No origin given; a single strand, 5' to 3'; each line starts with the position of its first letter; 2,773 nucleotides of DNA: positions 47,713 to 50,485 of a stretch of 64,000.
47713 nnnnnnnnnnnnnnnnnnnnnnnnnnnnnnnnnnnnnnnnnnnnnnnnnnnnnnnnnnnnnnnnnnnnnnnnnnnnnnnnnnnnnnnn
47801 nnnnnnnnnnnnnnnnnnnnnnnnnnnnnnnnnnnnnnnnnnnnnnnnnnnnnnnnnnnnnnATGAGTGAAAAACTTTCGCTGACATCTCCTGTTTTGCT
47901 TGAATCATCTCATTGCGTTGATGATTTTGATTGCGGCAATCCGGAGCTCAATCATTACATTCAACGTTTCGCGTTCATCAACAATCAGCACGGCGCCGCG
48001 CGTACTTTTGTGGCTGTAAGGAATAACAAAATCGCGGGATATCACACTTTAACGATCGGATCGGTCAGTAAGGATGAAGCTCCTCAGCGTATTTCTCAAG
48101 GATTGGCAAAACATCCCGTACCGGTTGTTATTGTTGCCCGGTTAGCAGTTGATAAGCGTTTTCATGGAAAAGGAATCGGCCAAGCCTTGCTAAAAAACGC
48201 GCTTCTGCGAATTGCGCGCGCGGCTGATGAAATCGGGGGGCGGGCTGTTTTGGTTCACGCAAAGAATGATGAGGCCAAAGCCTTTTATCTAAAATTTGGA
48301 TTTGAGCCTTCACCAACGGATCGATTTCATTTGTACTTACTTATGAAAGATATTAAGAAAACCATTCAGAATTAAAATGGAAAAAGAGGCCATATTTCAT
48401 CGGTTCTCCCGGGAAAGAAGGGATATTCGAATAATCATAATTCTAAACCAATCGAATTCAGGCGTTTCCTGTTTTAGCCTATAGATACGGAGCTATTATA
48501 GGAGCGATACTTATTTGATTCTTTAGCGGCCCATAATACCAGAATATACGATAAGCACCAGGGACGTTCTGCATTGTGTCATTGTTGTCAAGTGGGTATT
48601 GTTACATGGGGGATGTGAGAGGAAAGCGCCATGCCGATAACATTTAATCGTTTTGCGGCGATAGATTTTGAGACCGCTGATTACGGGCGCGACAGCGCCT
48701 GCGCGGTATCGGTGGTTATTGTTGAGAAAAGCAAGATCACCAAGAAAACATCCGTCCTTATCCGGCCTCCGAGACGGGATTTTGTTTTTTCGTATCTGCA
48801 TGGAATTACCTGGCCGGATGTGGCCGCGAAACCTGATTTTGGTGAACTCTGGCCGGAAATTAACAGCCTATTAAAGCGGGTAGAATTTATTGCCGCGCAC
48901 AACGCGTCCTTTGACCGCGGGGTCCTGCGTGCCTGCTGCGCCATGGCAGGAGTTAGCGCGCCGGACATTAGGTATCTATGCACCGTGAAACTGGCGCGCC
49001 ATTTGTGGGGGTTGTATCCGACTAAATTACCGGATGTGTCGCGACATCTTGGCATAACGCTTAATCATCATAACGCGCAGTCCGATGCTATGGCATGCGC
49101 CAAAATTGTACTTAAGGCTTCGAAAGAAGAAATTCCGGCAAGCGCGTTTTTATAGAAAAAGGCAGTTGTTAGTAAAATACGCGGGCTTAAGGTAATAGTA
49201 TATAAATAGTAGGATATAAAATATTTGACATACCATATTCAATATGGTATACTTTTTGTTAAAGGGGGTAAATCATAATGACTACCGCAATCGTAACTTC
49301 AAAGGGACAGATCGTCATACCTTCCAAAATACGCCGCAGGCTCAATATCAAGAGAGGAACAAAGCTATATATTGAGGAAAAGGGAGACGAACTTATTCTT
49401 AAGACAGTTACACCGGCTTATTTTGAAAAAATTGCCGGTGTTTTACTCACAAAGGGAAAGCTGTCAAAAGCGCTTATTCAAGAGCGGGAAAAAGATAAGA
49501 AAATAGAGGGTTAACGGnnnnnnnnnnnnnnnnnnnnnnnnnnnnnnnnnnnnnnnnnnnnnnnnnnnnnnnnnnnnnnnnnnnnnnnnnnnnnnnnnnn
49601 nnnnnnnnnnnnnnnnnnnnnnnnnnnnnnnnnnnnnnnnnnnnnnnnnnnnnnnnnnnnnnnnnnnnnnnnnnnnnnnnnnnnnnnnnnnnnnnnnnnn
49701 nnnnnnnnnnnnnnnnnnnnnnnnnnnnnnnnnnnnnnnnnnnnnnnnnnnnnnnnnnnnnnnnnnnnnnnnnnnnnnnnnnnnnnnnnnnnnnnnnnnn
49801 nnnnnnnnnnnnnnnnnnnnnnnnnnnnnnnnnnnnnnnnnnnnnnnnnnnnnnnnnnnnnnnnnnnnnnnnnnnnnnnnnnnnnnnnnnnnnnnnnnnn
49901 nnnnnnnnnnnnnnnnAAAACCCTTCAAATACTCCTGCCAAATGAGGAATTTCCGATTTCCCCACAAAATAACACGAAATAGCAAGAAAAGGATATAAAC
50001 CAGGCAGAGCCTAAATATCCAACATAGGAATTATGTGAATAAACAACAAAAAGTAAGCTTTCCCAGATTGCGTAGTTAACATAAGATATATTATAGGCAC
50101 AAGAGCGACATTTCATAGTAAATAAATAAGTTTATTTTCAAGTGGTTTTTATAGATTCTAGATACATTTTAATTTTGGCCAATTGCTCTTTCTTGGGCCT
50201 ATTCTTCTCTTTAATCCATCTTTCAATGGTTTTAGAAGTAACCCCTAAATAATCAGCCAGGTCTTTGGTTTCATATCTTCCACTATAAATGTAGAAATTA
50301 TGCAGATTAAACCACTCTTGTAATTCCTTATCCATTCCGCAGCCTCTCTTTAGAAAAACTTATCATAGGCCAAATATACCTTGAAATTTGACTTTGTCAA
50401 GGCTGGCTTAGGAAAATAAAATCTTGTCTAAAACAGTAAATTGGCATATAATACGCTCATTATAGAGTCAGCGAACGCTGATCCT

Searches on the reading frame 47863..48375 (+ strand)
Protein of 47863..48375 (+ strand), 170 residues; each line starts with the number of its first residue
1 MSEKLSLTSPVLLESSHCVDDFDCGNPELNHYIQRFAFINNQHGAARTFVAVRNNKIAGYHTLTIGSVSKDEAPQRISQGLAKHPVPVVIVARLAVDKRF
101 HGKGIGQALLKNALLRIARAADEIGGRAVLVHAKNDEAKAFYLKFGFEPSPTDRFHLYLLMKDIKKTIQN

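Call 7: search_protein_families(library=pfam, proteins=[window:47863-48375:+], max_evalue=1)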
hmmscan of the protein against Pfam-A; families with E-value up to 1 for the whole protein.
window:47863-48375:+ (170 aa): 6 families
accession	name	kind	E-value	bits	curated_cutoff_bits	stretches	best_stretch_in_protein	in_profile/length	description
PF00583.31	Acetyltransf_1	-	2.9e-13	50.5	20.7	1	38-147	27-116/116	Acetyltransferase (GNAT) family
PF13508.13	Acetyltransf_7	-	3.7e-13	50.1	27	1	46-149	3-84/84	Acetyltransferase (GNAT) domain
PF13673.13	Acetyltransf_10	-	2.8e-11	44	23.6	1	43-150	28-110/128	Acetyltransferase (GNAT) domain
PF08445.16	FR47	-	0.00032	21.1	22.1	1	90-149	23-79/86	FR47-like protein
PF14542.12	Acetyltransf_CG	-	0.0089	16.6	30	1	88-119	24-55/80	GCN5-related N-acetyl-transferase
PF21926.2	FeeM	-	0.012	15.8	27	0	87-150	79-139/158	N-acyl amino acid synthase FeeM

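Call 28: find_encoding_contigs(protein=window:47863-48375:+, flank=10000, max_places=10)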
Protein window:47863-48375:+ (170 aa): 10 contigs read that carry it; 7 places shown.
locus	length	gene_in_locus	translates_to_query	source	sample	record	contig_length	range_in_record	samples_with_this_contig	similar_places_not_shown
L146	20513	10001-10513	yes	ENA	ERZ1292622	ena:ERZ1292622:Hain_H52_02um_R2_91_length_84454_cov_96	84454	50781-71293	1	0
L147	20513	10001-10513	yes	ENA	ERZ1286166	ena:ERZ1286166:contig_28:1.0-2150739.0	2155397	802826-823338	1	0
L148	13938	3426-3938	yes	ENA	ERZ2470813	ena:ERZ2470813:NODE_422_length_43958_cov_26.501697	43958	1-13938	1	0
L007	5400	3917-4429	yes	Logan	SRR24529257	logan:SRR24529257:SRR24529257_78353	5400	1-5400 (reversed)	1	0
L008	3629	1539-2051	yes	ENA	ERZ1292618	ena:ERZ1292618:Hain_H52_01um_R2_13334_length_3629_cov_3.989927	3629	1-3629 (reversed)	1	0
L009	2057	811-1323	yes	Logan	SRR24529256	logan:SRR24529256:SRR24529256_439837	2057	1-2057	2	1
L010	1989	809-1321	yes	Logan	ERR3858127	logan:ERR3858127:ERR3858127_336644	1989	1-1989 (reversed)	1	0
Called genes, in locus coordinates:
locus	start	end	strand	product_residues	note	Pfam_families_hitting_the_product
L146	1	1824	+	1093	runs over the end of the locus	PF02463:SMC_N, PF13175:AAA_15, PF13304:AAA_21 (weak), PF13476:AAA_23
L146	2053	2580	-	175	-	-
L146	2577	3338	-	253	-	PF13191:AAA_16, PF13401:AAA_22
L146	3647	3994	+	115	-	PF07238:PilZ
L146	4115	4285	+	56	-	-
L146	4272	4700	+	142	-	PF07238:PilZ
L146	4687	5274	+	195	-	PF14385:DUF4416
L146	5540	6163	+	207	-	-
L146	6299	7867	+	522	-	PF02689:Herpes_Helicase (faint), PF05970:PIF1, PF13245:AAA_19, PF13604:AAA_30, PF01443:Viral_helicase1 (faint), PF13479:AAA_24 (weak), PF13538:UvrD_C_2 (weak), PF13280:WYL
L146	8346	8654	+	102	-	PF18765:Polbeta, PF01909:NTP_transf_2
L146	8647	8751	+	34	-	-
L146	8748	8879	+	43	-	PF01934:HepT-like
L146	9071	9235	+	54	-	-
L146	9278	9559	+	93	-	PF18019:Cas3_HD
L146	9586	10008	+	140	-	PF08681:TacA1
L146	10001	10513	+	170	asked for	PF00583:Acetyltransf_1, PF13673:Acetyltransf_10, PF13508:Acetyltransf_7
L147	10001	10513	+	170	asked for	PF00583:Acetyltransf_1, PF13673:Acetyltransf_10, PF13508:Acetyltransf_7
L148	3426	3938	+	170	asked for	PF00583:Acetyltransf_1, PF13673:Acetyltransf_10, PF13508:Acetyltransf_7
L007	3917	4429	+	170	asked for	PF00583:Acetyltransf_1, PF13673:Acetyltransf_10, PF13508:Acetyltransf_7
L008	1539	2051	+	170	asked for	PF00583:Acetyltransf_1, PF13673:Acetyltransf_10, PF13508:Acetyltransf_7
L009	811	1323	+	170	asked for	PF00583:Acetyltransf_1, PF13673:Acetyltransf_10, PF13508:Acetyltransf_7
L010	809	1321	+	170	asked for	PF00583:Acetyltransf_1, PF13673:Acetyltransf_10, PF13508:Acetyltransf_7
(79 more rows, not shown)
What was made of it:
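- Every contig carrying the exact TacT also carries the deletion allele (call 28).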

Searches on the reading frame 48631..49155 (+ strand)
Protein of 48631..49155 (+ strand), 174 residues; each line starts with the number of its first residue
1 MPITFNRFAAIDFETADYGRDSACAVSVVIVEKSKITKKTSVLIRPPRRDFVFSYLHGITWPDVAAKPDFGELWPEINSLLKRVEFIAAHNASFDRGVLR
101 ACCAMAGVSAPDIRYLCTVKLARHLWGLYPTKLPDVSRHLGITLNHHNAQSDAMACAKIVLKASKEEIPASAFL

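Call 7: search_protein_families(library=pfam, proteins=[window:48631-49155:+], max_evalue=1)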
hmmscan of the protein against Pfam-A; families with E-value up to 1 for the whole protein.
window:48631-49155:+ (174 aa): 2 families
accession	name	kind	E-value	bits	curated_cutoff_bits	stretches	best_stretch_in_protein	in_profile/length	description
PF00929.31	RNase_T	-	4.4e-16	60.3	24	1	10-159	2-163/164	Exonuclease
PF16473.11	Rv2179c-like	-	0.00024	21.3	27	1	84-161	100-174/177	3'-5' exoribonuclease Rv2179c-like domain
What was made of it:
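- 48631..49155 (+): DEDDh (RNase_T) 3'-5' exonuclease gene. It is probably the ancillary exonuclease of the former adaptation module (or a resident gene that the locus flanked). It is intact and retained. Pfam RNase_T E 4.4e-16 (call 7).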

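Call 19: find_homologous_proteins(query=window:48631-49155:+, max_evalue=1e-20)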
Query window:48631-49155:+ (174 aa): 4534 proteins with E <= 1e-20 among 4715 candidates; the best 120 are listed.
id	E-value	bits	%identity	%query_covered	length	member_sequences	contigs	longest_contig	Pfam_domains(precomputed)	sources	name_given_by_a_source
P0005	4.6e-113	393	100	100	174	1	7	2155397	PF00929.32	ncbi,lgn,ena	ncbi:MAG: 3'-5' exonuclease [Candidatus Omnitrophota bacterium]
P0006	6.3e-98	343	86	100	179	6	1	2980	PF00929.32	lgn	-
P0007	1.0e-95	336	85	98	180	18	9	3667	PF00929.32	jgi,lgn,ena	-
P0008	1.7e-95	335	84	98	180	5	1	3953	PF00929.32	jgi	-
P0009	1.2e-93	329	82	100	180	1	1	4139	PF00929.32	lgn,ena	-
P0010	1.7e-92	326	82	98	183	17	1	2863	PF00929.32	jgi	-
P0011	1.1e-91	323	82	100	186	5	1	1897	PF00929.32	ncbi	-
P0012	2.4e-91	322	80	100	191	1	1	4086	PF00929.32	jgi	jgi:DNA polymerase-3 subunit epsilon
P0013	8.6e-91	320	81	98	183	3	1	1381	PF00929.32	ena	-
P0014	5.9e-90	317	77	99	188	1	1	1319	PF00929.32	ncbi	-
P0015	1.9e-87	309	78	98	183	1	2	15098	PF00929.32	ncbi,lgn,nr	ncbi:MAG: 3'-5' exonuclease [Candidatus Omnitrophica bacterium]|nr:3'-5' exonuclease [Candidatus Omn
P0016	8.0e-86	304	76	100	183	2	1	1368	PF00929.32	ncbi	-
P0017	7.3e-85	301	75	100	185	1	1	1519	PF00929.32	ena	-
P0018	1.2e-84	300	78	96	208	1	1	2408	PF00929.32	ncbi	-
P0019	5.7e-84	298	75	98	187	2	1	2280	PF00929.32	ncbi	-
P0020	6.7e-83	294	72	100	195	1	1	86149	PF00929.32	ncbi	ncbi:MAG: 3'-5' exonuclease [Candidatus Omnitrophota bacterium]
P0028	3.5e-79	282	72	99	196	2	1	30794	PF00929.32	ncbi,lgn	-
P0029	2.6e-78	280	72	99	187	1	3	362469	PF00929.32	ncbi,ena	-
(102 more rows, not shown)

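Call 21: find_encoding_contigs(protein=P0007, flank=5000, max_places=10)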
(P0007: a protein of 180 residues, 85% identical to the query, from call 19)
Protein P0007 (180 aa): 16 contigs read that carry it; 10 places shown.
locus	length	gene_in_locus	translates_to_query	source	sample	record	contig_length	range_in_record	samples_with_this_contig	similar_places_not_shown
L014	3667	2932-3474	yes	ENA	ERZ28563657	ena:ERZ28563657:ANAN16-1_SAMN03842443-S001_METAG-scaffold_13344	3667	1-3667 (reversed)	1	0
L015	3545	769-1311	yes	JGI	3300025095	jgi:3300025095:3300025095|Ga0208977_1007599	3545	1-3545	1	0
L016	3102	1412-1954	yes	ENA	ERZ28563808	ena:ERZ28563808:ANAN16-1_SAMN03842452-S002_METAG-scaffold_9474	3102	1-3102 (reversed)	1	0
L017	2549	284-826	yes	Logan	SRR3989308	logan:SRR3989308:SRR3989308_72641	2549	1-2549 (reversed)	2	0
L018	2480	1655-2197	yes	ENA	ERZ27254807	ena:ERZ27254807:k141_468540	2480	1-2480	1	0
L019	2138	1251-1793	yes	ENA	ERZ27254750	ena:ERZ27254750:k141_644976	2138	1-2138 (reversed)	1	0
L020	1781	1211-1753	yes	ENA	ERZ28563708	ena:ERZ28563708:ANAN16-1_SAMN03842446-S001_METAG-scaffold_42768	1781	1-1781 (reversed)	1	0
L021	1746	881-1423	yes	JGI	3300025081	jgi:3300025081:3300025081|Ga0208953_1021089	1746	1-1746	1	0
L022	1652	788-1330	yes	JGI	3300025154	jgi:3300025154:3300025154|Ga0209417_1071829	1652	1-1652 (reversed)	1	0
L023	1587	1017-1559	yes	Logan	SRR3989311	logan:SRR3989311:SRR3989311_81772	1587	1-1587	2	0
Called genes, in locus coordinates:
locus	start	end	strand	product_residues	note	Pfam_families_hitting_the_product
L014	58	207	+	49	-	-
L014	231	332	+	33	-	-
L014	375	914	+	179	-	PF01909:NTP_transf_2 (weak), PF18765:Polbeta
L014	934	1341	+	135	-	PF05168:HEPN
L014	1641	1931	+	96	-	-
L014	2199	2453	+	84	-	PF04014:MazE_antitoxin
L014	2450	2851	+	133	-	PF01850:PIN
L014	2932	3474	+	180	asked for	PF00929:RNase_T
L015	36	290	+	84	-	PF04014:MazE_antitoxin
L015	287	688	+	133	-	PF01850:PIN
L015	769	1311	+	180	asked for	PF00929:RNase_T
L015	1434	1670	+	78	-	PF04014:MazE_antitoxin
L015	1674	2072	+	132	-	PF01850:PIN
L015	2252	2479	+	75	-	-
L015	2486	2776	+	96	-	PF05016:ParE_toxin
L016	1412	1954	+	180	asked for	PF00929:RNase_T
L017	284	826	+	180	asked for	PF00929:RNase_T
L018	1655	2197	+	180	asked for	PF00929:RNase_T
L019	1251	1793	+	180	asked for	PF00929:RNase_T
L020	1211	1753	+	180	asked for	PF00929:RNase_T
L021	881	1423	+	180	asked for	PF00929:RNase_T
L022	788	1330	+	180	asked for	PF00929:RNase_T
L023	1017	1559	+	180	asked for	PF00929:RNase_T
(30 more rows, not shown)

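Call 22: find_encoding_contigs(protein=P0009, flank=5000, max_places=5)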
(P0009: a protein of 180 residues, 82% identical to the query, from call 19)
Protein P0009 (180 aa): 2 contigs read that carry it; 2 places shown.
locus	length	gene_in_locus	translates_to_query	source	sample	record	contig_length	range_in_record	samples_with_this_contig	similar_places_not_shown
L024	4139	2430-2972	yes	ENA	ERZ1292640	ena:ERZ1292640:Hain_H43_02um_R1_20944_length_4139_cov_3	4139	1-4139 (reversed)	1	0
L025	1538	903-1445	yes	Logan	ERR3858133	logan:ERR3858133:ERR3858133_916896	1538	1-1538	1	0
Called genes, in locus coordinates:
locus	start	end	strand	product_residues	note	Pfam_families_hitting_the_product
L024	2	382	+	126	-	?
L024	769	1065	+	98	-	PF18765:Polbeta, PF01909:NTP_transf_2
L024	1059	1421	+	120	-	PF01934:HepT-like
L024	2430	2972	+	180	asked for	PF00929:RNase_T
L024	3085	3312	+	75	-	-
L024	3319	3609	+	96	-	PF05016:ParE_toxin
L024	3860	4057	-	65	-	-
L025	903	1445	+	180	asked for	PF00929:RNase_T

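Call 68: find_encoding_contigs(protein=P0006, flank=5000, max_places=4)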
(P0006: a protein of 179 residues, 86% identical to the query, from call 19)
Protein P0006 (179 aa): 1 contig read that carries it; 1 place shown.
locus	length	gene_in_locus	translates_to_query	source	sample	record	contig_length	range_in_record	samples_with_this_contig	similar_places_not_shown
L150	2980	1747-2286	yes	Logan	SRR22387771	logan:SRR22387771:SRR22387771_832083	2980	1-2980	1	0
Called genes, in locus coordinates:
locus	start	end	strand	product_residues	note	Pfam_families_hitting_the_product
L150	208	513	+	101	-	-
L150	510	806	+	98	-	-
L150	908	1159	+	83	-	PF04014:MazE_antitoxin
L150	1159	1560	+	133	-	PF01850:PIN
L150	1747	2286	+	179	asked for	PF00929:RNase_T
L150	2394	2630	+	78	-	PF04014:MazE_antitoxin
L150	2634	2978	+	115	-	?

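Call 69: find_encoding_contigs(protein=P0015, flank=10000, max_places=3)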
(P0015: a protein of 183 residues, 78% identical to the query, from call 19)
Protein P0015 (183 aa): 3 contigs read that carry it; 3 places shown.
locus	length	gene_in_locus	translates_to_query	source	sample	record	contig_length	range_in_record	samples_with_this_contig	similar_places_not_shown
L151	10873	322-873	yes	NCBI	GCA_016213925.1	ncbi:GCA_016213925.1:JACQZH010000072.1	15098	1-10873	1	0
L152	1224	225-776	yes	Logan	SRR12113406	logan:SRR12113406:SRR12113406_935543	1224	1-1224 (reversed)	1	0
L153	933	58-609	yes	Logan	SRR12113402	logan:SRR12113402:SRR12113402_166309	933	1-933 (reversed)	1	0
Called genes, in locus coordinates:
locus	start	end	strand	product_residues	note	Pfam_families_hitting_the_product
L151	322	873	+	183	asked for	PF00929:RNase_T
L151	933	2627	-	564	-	PF01268:FTHFS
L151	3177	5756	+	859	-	PF02861:Clp_N, PF13191:AAA_16 (weak), PF00004:AAA, PF17871:AAA_lid_9, PF00004:AAA, PF07724:AAA_2, PF07728:AAA_5, PF10431:ClpB_D2-small, +7 more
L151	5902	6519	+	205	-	-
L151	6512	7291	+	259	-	PF08843:AbiEii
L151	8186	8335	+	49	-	-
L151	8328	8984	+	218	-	PF07589:PEP_exosort_dom (weak)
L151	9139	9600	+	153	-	PF01161:PBP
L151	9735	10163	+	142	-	PF00572:Ribosomal_L13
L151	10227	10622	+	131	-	PF00380:Ribosomal_S9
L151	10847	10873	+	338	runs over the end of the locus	PF01118:Semialdhyde_dh, PF22698:Semialdhyde_dhC_1, PF02774:Semialdhyde_dhC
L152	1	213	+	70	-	?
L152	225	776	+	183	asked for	PF00929:RNase_T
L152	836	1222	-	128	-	?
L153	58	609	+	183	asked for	PF00929:RNase_T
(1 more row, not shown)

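Call 70: find_encoding_contigs(protein=P0012, flank=5000, max_places=3)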
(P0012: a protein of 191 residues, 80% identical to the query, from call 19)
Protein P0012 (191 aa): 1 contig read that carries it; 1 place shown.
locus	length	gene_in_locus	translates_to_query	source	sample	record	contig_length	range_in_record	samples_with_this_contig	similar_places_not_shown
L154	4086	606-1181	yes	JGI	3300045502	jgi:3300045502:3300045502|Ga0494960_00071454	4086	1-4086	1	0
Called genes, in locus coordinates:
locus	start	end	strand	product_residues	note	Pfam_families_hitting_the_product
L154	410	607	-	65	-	-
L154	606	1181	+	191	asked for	PF00929:RNase_T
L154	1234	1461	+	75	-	-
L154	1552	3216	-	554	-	PF02543:Carbam_trans_N, PF22521:HypF_C_2 (faint), PF16861:Carbam_trans_C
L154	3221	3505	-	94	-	-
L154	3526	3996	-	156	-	-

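Call 76: find_encoding_contigs(protein=P0020, flank=10000, max_places=2)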
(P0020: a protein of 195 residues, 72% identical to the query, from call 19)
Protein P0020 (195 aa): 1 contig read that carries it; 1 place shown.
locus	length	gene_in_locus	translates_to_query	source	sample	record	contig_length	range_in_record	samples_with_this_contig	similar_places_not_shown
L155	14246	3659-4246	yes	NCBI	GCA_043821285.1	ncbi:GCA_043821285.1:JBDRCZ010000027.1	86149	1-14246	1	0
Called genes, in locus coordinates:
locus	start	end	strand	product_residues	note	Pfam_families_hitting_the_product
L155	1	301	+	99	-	PF00437:T2SSE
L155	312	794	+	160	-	PF04008:Adenosine_kin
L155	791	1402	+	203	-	-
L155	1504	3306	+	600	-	PF05170:AsmA, PF05359:DUF748, PF13116:YhdP, PF05170:AsmA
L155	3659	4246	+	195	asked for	PF00929:RNase_T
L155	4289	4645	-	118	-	PF01909:NTP_transf_2, PF18765:Polbeta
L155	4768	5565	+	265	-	PF05170:AsmA, PF05359:DUF748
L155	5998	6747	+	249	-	-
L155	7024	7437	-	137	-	PF01850:PIN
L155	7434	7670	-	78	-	PF04014:MazE_antitoxin (faint)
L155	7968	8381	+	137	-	-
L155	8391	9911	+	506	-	PF00593:TonB_dep_Rec_b-barrel, PF14905:OMP_b-brl_3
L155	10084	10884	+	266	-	PF13181:TPR_8 (faint), PF13424:TPR_12 (weak), PF13428:TPR_14 (faint), PF13431:TPR_17 (faint), PF07719:TPR_2 (faint), PF13371:TPR_9 (faint), PF13374:TPR_10 (faint), PF00515:TPR_1 (weak), +2 more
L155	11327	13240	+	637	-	PF07715:Plug, PF00593:TonB_dep_Rec_b-barrel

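Call 77: find_encoding_contigs(protein=P0029, flank=10000, max_places=2)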
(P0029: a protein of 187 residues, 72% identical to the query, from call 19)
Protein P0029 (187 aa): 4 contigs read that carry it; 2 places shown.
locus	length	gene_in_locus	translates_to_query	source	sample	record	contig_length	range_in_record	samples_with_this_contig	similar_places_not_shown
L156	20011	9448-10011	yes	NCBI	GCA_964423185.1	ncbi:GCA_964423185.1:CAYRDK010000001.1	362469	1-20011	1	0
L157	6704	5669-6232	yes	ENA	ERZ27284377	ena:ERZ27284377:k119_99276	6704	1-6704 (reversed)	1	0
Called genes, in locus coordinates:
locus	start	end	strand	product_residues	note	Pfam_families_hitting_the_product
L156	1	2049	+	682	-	?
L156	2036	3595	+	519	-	PF09481:CRISPR_Cse1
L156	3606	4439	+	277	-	PF02498:Bro-N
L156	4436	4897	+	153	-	PF09485:CRISPR_Cse2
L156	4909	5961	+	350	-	PF09344:Cas_CT1975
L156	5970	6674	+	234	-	PF09704:Cas_Cas5d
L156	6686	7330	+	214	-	PF08798:CRISPR_assoc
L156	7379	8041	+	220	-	PF04383:KilA-N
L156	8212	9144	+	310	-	PF01867:Cas_Cas1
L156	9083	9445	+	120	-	PF09707:Cas_Cas2CT1978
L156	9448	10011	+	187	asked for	PF00929:RNase_T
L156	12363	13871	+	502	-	PF00501:AMP-binding, PF13193:AMP-binding_C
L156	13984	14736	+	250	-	PF01048:PNP_UDP_1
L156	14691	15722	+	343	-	PF01008:IF-2B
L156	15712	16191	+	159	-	PF01008:IF-2B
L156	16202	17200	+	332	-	PF00596:Aldolase_II, PF02036:SCP2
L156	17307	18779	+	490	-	PF00171:Aldedh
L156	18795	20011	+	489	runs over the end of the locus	PF02310:B12-binding, PF04055:Radical_SAM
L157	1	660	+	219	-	?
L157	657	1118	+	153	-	PF09485:CRISPR_Cse2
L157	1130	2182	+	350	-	PF09344:Cas_CT1975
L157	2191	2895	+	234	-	PF09704:Cas_Cas5d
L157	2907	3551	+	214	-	PF08798:CRISPR_assoc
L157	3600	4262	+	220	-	PF04383:KilA-N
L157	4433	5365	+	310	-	PF01867:Cas_Cas1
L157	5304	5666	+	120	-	PF09707:Cas_Cas2CT1978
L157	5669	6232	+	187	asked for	PF00929:RNase_T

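Call 83: find_encoding_contigs(protein=P0028, flank=10000, max_places=2)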
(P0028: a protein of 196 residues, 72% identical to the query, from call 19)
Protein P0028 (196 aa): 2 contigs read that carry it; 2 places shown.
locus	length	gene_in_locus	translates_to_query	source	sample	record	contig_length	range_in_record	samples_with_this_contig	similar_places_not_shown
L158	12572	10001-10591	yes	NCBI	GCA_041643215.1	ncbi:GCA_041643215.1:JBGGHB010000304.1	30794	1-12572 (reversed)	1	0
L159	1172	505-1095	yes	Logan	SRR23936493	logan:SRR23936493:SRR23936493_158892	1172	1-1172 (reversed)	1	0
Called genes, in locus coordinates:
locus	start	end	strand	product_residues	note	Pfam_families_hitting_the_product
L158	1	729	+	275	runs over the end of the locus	PF02498:Bro-N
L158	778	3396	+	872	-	PF18019:Cas3_HD, PF00270:DEAD, PF04851:ResIII, PF00271:Helicase_C (faint), PF22590:Cas3-like_C_2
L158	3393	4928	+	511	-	PF09481:CRISPR_Cse1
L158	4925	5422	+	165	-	-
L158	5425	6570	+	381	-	PF09344:Cas_CT1975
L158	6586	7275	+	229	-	PF09704:Cas_Cas5d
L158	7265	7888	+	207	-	PF08798:CRISPR_assoc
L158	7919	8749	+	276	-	PF04383:KilA-N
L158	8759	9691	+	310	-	PF01867:Cas_Cas1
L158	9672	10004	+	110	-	PF09707:Cas_Cas2CT1978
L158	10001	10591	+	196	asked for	PF00929:RNase_T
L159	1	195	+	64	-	?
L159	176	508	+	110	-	PF09707:Cas_Cas2CT1978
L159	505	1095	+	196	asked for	PF00929:RNase_T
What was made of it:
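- Closest known: Type I-E adaptation modules with a DEDDh exonuclease. Same: The related intact loci encode a DEDDh/RNase_T exonuclease directly after cas2 and before the leader (calls 77, 83).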

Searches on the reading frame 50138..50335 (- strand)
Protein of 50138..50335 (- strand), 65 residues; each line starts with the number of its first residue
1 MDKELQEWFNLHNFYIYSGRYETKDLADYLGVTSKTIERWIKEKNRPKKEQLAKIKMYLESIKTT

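Call 31: find_homologous_proteins(query=window:50138-50335:-, max_evalue=0.001)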
Query window:50138-50335:- (65 aa): 10 proteins with E <= 0.001 among 10 candidates.
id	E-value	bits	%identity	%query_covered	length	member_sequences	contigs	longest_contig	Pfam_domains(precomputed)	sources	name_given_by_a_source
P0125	2.7e-36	140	100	100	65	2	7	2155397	-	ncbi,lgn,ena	ncbi:MAG: helix-turn-helix transcriptional regulator [Candidatus Omnitrophota bacterium]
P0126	4.0e-29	117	83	100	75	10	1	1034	-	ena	-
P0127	4.4e-29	117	85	100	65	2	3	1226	PF01381.29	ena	-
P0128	3.3e-26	108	75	100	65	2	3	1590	-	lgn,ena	-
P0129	8.5e-26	107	74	100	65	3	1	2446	-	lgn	-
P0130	1.6e-23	99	71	100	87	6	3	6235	-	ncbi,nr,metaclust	ncbi:MAG: hypothetical protein A3G37_04110 [Omnitrophica WOR_2 bacterium RIFCSPLOWO2_12_FULL_46_30]|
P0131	1.3e-21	93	71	91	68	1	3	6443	PF13384.13,PF01381.29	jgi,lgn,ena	-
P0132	4.4e-20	89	59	98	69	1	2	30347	PF01381.29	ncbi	-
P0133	7.2e-20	88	62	97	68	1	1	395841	-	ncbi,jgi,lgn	ncbi:MAG: helix-turn-helix transcriptional regulator [Candidatus Omnitrophota bacterium]|jgi:transpo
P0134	1.6e-18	84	61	91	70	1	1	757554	PF01381.29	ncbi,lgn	-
